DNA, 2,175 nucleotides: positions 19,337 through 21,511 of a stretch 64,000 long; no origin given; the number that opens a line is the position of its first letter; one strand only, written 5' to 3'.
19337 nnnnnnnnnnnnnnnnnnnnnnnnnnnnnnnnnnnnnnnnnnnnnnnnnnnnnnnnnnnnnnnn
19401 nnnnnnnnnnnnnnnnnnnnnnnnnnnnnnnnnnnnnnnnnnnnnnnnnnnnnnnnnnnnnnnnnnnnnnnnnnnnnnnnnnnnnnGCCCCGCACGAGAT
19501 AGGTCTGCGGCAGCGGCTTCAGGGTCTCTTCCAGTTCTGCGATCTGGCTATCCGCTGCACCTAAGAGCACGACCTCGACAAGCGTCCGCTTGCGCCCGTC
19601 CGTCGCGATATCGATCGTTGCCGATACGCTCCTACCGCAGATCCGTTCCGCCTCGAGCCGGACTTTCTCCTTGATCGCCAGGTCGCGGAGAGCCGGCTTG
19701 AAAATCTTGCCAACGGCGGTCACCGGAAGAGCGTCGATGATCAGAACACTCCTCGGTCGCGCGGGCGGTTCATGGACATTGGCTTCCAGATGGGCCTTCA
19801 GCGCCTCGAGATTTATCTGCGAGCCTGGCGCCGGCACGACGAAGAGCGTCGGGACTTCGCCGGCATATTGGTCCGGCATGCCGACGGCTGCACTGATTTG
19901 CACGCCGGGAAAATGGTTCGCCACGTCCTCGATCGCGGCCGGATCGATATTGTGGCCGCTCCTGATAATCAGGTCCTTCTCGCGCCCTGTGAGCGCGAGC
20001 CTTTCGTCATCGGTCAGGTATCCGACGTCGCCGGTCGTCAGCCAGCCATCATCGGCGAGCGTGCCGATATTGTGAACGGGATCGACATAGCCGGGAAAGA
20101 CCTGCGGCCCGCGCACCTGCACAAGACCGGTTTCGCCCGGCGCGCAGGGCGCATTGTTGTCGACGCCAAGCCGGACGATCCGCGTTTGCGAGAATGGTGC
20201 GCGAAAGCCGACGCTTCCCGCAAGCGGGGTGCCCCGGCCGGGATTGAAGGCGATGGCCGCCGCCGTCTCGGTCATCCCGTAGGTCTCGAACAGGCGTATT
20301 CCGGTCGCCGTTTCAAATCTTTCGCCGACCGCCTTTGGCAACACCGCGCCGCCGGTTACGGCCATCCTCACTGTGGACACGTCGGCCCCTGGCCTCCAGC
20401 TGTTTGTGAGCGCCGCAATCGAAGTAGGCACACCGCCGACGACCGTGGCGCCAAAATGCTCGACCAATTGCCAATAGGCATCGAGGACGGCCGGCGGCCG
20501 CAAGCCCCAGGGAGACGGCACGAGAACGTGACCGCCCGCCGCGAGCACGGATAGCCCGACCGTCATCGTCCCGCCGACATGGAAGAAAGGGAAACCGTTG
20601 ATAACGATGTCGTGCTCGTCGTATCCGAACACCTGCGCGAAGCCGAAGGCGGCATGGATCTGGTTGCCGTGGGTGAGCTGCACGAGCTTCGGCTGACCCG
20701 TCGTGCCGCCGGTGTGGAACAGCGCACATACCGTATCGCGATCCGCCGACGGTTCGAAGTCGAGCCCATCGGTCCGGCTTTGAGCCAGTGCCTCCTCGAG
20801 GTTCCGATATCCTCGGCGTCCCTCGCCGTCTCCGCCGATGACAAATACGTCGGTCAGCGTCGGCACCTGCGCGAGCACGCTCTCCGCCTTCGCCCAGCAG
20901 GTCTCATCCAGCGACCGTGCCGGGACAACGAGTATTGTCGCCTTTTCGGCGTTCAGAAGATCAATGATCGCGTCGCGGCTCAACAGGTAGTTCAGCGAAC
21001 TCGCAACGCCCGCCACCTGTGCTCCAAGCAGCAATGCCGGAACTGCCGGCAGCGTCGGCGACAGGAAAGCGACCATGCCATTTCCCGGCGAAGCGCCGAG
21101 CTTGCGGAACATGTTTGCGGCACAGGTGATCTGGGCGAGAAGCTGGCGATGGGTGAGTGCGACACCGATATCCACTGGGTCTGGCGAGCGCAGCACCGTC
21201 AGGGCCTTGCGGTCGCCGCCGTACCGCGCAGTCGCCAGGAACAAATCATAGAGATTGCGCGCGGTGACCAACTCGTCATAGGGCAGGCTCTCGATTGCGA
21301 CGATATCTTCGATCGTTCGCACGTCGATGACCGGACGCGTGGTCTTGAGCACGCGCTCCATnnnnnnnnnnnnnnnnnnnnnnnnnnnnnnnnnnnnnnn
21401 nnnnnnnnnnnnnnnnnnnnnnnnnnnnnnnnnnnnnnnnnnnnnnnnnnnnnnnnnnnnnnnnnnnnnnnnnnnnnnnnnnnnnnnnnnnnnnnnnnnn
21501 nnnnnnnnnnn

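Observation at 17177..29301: Hybrid operon joining a ribose-type ABC importer, two SSL/PON-like propellers and a CoA-dependent beta-oxidation-like arm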

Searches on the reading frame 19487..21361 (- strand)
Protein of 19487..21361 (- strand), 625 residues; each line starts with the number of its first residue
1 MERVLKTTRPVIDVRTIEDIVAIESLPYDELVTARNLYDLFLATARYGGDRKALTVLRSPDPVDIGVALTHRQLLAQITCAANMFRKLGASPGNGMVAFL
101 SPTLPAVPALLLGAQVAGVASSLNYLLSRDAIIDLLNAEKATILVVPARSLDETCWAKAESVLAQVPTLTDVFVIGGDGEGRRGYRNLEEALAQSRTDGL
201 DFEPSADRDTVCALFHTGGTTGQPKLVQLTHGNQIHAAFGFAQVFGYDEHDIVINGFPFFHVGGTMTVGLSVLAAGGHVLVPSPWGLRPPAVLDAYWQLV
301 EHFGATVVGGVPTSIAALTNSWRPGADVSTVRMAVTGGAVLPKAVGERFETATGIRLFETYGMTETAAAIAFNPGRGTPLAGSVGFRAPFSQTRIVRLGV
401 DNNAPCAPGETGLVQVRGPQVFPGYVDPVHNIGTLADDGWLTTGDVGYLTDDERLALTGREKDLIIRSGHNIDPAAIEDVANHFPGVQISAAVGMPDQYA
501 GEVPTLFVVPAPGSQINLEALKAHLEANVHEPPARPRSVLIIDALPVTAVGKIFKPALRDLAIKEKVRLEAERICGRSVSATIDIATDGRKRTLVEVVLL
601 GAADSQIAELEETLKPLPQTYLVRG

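Call 63: search_dna_similar(query=window:19487-21361:-, collection=plasmids, mode=protein, max_evalue=1e-60, max_rows=40)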
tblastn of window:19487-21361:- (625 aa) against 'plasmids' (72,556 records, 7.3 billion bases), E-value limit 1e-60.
Records with a match: 35; places in all: 38; records where one place covers at least 80% of the query: 34.
Best place of each record, by identity: <60% 35.
By first word of the organism name: Burkholderia 4; Cupriavidus 3; Rhodococcus 3; Paraburkholderia 3; Moraxella 3; Sphingopyxis 2; Alisedimentitalea 1; Rhodobacteraceae 1; Bradyrhizobium 1; Rhizobium 1; and 13 more.
By predicted mobility (MOB-suite, as given by PLSDB): non-mobilizable 23; mobilizable 8; conjugative 4.
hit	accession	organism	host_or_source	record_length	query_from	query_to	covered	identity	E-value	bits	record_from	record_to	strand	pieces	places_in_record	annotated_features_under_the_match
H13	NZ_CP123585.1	Alisedimentitalea scapharcae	Anadara broughtonii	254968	14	614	96%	39.4%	3e-109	369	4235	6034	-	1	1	AMP-binding protein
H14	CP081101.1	Rhodobacteraceae bacterium M382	-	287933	14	614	96%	39.3%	1e-107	364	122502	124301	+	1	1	AMP-binding protein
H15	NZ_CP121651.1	Bradyrhizobium sp. CB82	Stylosanthes guianensis,cell culture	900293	15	597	93%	40.4%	7e-109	367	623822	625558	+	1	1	AMP-binding protein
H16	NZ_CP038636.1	Cupriavidus oxalaticus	whole organism,sewage sludge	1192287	14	618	97%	37.1%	1e-92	320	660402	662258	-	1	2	none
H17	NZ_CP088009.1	Rhizobium sp. T136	Melilotus albus,Cell culture,root nodule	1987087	9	614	97%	36.2%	9e-87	303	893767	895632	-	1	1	none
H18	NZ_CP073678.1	Cupriavidus sp. KK10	Isolate,A bacterial consortium from ...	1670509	14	618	97%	36.1%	3e-89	310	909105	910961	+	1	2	none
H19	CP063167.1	Variovorax paradoxus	-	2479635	14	567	89%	39.2%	4e-103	351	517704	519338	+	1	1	AMP-binding protein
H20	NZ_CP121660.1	Sinorhizobium terangae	Desmanthus virgatus,cell culture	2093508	14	596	93%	37.0%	3e-89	310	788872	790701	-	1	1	none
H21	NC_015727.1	Cupriavidus necator N-1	soil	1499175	14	597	93%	36.4%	3e-89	310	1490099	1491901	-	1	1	record has no annotation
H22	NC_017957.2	Tistrella mobilis KA081020-065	-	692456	19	556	86%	39.2%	1e-76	274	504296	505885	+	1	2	AMP-binding protein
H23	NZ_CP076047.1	Rhodococcus sp. USK10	-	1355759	19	597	93%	36.3%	5e-73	263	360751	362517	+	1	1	record has no annotation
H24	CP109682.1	Pseudomonas aeruginosa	Homo sapiens,whole organism,swab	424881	6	614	97%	34.4%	2e-95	328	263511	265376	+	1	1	acyl-CoA synthetase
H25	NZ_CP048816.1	Caulobacter rhizosphaerae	cell culture,soil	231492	38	600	90%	37.1%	2e-84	296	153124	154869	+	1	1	acyl-CoA synthetase | Gfo/Idh/MocA family oxidoreductase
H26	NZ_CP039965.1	Pseudorhodobacter turbinis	single bacterial isolate,Turban shell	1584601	5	595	95%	35.0%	2e-84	296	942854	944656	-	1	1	record has no annotation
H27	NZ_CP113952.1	Rhodococcus sp. JS3073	culture,soil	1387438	13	564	88%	37.3%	5e-77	275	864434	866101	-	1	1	record has no annotation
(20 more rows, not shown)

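Call 64: get_annotated_region(hit=H13, flank=8000)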
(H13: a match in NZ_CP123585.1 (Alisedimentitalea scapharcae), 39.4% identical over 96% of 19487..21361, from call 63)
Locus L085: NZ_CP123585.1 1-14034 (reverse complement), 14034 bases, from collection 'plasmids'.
description: Alisedimentitalea scapharcae strain KCTC 42119 plasmid unnamed4, complete sequence
organism: Alisedimentitalea scapharcae (NCBI taxid 1524259)
taxonomy: Bacteria; Pseudomonadota; Alphaproteobacteria; Rhodobacterales; Paracoccaceae; Alisedimentitalea; Alisedimentitalea scapharcae
host: -; source: Anadara broughtonii; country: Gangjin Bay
typing (MOB-suite, as given by PLSDB): non-mobilizable
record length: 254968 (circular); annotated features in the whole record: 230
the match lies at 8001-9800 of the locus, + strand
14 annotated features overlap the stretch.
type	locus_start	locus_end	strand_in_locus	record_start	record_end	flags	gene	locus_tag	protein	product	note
CDS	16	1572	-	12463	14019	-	-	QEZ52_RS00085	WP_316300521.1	IS66 family transposase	-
CDS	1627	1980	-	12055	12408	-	tnpB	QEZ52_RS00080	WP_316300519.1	IS66 family insertion sequence element accessory protein TnpB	-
CDS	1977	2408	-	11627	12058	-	-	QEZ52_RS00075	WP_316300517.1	transposase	-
CDS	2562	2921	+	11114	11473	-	-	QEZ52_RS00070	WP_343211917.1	hypothetical protein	-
CDS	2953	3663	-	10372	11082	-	-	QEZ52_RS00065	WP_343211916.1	IS6 family transposase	-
CDS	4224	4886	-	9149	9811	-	-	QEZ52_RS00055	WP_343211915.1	SDR family NAD(P)-dependent oxidoreductase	-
CDS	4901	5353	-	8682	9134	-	-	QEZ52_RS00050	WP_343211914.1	TspO/MBR family protein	-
CDS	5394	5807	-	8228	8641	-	-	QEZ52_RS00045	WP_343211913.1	DUF393 domain-containing protein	-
CDS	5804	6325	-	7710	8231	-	-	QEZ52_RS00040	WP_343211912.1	glutathione peroxidase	-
CDS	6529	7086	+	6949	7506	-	-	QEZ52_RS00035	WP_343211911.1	CIA30 family protein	-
CDS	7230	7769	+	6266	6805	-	-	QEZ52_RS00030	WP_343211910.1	N-acetyltransferase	-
CDS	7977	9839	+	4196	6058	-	-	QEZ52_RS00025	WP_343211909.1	AMP-binding protein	-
CDS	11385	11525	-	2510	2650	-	-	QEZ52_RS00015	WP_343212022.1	hypothetical protein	-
CDS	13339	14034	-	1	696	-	urtE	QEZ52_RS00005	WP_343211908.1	urea ABC transporter ATP-binding subunit UrtE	GO:0015840 - urea transport [Evidence IEA]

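Call 65: get_annotated_region(hit=H15, flank=8000)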
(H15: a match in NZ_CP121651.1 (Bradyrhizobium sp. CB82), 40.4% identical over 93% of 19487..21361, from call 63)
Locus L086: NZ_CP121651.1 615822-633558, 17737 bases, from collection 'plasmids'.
description: Bradyrhizobium sp. CB82 plasmid pCB82_1, complete sequence
organism: Bradyrhizobium sp. CB82 (NCBI taxid 3039159)
taxonomy: Bacteria; Pseudomonadota; Alphaproteobacteria; Hyphomicrobiales; Nitrobacteraceae; Bradyrhizobium; Bradyrhizobium sp. CB82
host: -; source: Stylosanthes guianensis,cell culture; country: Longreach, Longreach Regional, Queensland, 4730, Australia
typing (MOB-suite, as given by PLSDB): conjugative; replicon rep_cluster_506; relaxase MOBP; mating-pair formation MPF_T
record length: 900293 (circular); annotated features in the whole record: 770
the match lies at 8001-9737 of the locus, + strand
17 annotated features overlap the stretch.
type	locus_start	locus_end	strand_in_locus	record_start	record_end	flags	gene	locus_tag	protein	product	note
CDS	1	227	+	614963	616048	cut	-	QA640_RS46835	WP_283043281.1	IS630 family transposase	-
CDS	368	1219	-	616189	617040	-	-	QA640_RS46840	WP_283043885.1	SDR family NAD(P)-dependent oxidoreductase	-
CDS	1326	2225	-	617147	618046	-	-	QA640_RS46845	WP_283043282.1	alpha/beta fold hydrolase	-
CDS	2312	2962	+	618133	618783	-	-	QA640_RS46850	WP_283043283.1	TetR/AcrR family transcriptional regulator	-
CDS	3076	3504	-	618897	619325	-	-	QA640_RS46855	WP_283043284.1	MarR family winged helix-turn-helix transcriptional regulator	GO:0006355 - regulation of DNA-templated transcription [Evidence IEA]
CDS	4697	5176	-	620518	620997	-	-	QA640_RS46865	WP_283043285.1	MarR family transcriptional regulator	GO:0006355 - regulation of DNA-templated transcription [Evidence IEA]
CDS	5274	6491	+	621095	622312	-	-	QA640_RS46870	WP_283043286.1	ABC transporter substrate-binding protein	-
CDS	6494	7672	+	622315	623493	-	-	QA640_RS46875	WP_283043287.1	cytochrome P450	-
CDS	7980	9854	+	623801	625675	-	-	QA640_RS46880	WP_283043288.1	AMP-binding protein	-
CDS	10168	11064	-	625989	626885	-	-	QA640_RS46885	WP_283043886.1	LysR family transcriptional regulator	-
CDS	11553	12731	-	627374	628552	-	-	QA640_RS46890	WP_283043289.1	muconate/chloromuconate family cycloisomerase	-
CDS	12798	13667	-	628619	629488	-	-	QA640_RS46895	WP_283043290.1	intradiol ring-cleavage dioxygenase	-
CDS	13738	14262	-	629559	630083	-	-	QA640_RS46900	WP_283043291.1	flavin reductase family protein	-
CDS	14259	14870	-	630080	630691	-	-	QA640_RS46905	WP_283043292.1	FAD synthetase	-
CDS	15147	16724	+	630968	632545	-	-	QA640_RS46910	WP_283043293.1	4-hydroxyphenylacetate 3-hydroxylase N-terminal domain-containing protein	-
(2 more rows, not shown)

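Call 66: get_annotated_region(hit=H19, flank=8000)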
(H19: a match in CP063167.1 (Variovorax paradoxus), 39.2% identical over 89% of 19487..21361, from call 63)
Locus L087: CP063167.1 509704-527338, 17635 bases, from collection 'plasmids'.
description: Variovorax paradoxus strain VAI-C plasmid unnamed, complete sequence
organism: Variovorax paradoxus (NCBI taxid 34073)
taxonomy: Bacteria; Pseudomonadota; Betaproteobacteria; Burkholderiales; Comamonadaceae; Variovorax; Variovorax paradoxus
host: -; source: -; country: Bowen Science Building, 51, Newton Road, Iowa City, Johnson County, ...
typing (MOB-suite, as given by PLSDB): non-mobilizable
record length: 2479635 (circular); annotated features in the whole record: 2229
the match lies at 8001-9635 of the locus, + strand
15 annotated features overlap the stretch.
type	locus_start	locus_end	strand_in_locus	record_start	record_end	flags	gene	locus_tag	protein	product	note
CDS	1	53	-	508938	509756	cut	-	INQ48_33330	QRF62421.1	NAD(P)H-dependent oxidoreductase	-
CDS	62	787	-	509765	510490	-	-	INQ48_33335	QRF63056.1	enoyl-CoA hydratase/isomerase family protein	-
CDS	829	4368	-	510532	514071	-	-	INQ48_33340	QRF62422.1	indolepyruvate ferredoxin oxidoreductase family protein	-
CDS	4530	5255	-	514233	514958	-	-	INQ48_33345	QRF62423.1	TetR/AcrR family transcriptional regulator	-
CDS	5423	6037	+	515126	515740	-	-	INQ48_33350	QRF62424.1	DUF4337 domain-containing protein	-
CDS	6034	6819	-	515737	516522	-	-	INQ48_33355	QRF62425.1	LuxR family transcriptional regulator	-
CDS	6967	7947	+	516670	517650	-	-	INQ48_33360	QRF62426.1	tripartite tricarboxylate transporter substrate binding protein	-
CDS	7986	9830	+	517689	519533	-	-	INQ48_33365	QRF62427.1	AMP-binding protein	-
CDS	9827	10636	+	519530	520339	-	-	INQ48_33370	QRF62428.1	enoyl-CoA hydratase/isomerase family protein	-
CDS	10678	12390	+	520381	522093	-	-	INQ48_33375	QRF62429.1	tannase/feruloyl esterase family alpha/beta hydrolase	-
CDS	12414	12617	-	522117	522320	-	-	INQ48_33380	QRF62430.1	hypothetical protein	-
CDS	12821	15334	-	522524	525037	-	-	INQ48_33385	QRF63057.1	penicillin acylase family protein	-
CDS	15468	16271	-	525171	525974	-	-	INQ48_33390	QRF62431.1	helix-turn-helix transcriptional regulator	-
CDS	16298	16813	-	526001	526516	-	-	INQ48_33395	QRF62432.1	hypothetical protein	-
CDS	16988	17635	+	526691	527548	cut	-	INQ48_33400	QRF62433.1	LysR family transcriptional regulator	-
